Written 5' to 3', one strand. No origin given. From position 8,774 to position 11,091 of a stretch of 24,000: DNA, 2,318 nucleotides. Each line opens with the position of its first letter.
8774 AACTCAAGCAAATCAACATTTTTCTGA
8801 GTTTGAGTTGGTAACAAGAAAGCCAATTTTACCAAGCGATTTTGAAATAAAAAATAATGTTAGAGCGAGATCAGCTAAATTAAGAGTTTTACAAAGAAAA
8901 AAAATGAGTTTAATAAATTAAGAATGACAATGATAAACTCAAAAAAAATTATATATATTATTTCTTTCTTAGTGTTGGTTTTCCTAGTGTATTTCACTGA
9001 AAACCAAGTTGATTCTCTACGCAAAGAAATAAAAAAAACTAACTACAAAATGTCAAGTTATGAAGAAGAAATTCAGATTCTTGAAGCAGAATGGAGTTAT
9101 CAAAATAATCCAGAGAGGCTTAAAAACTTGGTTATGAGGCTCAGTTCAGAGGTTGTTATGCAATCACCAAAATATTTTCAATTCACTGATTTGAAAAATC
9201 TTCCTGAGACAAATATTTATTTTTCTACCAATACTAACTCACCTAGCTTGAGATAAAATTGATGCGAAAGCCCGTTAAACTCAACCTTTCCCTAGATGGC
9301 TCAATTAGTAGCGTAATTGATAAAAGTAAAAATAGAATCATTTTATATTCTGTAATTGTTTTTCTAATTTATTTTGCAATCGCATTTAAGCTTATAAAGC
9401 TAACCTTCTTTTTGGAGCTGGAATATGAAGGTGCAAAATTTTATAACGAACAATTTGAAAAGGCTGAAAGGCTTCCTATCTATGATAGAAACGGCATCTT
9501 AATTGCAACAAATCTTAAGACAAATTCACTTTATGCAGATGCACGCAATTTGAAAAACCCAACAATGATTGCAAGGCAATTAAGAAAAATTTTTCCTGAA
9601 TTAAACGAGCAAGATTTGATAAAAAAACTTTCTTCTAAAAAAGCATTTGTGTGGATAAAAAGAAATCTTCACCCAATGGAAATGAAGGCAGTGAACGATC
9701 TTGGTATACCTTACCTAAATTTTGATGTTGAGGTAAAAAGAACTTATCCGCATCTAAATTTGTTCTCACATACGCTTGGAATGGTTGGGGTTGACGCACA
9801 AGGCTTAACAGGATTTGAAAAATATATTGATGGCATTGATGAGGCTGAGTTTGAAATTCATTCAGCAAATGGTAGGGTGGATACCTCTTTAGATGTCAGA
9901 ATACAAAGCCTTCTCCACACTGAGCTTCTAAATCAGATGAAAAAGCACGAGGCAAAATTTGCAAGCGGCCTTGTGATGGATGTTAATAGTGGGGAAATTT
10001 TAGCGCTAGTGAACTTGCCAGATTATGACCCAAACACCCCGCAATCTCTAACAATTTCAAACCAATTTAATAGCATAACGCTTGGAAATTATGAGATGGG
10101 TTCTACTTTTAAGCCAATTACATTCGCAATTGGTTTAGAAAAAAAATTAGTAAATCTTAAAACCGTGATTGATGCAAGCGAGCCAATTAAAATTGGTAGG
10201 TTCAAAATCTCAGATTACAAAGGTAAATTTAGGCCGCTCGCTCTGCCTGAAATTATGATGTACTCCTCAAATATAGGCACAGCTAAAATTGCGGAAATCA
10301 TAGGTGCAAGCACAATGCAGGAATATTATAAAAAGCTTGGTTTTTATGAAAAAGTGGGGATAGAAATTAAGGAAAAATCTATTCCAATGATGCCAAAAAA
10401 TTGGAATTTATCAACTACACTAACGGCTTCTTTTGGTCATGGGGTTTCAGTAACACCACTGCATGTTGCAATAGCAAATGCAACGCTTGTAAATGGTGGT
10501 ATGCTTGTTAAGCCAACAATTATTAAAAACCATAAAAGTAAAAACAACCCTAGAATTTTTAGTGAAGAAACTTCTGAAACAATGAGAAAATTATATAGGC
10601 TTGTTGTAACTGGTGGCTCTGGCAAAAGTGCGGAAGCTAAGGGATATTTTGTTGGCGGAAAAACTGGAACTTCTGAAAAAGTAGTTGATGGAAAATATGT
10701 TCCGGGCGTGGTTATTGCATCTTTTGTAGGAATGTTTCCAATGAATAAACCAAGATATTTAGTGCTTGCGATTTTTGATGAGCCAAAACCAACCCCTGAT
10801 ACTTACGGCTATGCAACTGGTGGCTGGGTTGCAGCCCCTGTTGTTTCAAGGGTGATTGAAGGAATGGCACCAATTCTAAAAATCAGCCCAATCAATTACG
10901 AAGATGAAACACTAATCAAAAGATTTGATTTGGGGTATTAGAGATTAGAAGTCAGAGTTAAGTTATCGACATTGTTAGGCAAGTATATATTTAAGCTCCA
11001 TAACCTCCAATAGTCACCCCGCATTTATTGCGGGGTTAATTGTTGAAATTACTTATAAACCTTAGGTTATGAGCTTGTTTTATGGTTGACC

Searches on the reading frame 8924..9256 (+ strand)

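Call 89: search_protein_families(library=pfam, proteins=[window:8924-9256:+], max_evalue=0.001)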
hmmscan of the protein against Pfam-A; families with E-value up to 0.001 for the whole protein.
window:8924-9256:+ (110 aa): 1 family
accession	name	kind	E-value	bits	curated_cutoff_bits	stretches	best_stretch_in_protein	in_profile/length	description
PF01166.23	TSC22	-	0.0007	20.1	30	0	20-58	7-45/57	TSC-22/dip/bun family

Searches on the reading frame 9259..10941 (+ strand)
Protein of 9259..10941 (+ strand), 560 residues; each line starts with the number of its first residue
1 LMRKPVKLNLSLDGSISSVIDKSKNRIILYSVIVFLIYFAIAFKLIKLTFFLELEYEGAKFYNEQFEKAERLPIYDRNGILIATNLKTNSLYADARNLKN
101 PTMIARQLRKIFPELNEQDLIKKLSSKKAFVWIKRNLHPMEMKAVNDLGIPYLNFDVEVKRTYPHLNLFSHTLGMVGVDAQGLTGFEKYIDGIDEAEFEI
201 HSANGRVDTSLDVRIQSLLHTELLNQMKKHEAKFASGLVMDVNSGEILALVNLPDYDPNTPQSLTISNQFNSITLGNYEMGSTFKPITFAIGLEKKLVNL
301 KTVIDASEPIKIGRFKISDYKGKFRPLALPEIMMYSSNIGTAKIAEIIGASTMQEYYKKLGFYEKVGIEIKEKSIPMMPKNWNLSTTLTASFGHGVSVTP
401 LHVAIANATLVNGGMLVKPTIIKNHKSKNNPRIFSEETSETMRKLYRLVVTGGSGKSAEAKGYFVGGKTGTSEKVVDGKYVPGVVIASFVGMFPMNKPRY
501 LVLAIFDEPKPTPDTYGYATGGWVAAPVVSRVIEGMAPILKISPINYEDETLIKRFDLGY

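Call 55: search_protein_families(library=ncbifam, proteins=[window:9259-10941:+], max_evalue=0.00001)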
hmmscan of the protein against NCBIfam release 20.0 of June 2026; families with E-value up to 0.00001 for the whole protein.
window:9259-10941:+ (560 aa): 18 families
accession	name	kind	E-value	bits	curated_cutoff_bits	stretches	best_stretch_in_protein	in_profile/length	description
NF053573.1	PBP2_PenA_Neis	exception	1.8e-78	264.5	1105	2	206-545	234-569/572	peptidoglycan D,D-transpeptidase PBP2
TIGR02214.1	spoVD_pbp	equivalog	3e-73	247.2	688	2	208-546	214-564/636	stage V sporulation protein D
NF011685.0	PRK15105.1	subfamily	3.3e-53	181.2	737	2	206-544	231-565/588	peptidoglycan glycosyltransferase FtsI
TIGR03423.1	pbp2_mrdA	equivalog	9.3e-50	169.8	455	2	206-535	228-589/593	penicillin-binding protein 2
NF038271.1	strep_PBP2X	exception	1.7e-32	112.5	1050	1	203-430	254-488/750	penicillin-binding protein PBP2X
TIGR02074.1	PBP_1a_fam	subfamily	2.3e-28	99.3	508.75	1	199-492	218-506/535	PBP1A family penicillin-binding protein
NF051842.1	PBP4_5_Efaec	equivalog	1.3e-19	70.1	700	1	231-508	352-647/668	penicillin-binding protein PBP4(5)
NF051885.1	tranpepglycosPbpC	equivalog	2.4e-18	66.1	900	1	207-481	294-553/632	multimodular transpeptidase-transglycosylase PbpC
TIGR02073.1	PBP_1c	equivalog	3.7e-13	49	494.2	1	203-477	240-499/728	penicillin-binding protein 1C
NF008061.0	PRK10795.1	equivalog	7.2e-12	44.7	962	1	210-441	254-504/634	peptidoglycan DD-transpeptidase MrdA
NF033378.1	MECD_PBP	exception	4e-11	41.9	1450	1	207-497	327-634/678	PBP2a family beta-lactam-resistant peptidoglycan transpeptidase MecD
NF038278.1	strep_PBP2B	exception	8.6e-11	41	975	1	208-431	312-554/678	penicillin-binding protein PBP2B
NF038272.1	strep_PBP1A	exception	1.2e-10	40.4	1075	1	203-473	292-560/658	penicillin-binding protein PBP1A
NF038276.1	strep_PBP2A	exception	1.9e-09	36.3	1100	1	237-500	356-616/716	penicillin-binding protein PBP2A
NF000406.1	MECB_PBP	exception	3.1e-09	35.8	1450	1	224-499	337-632/674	PBP2a family beta-lactam-resistant peptidoglycan transpeptidase MecB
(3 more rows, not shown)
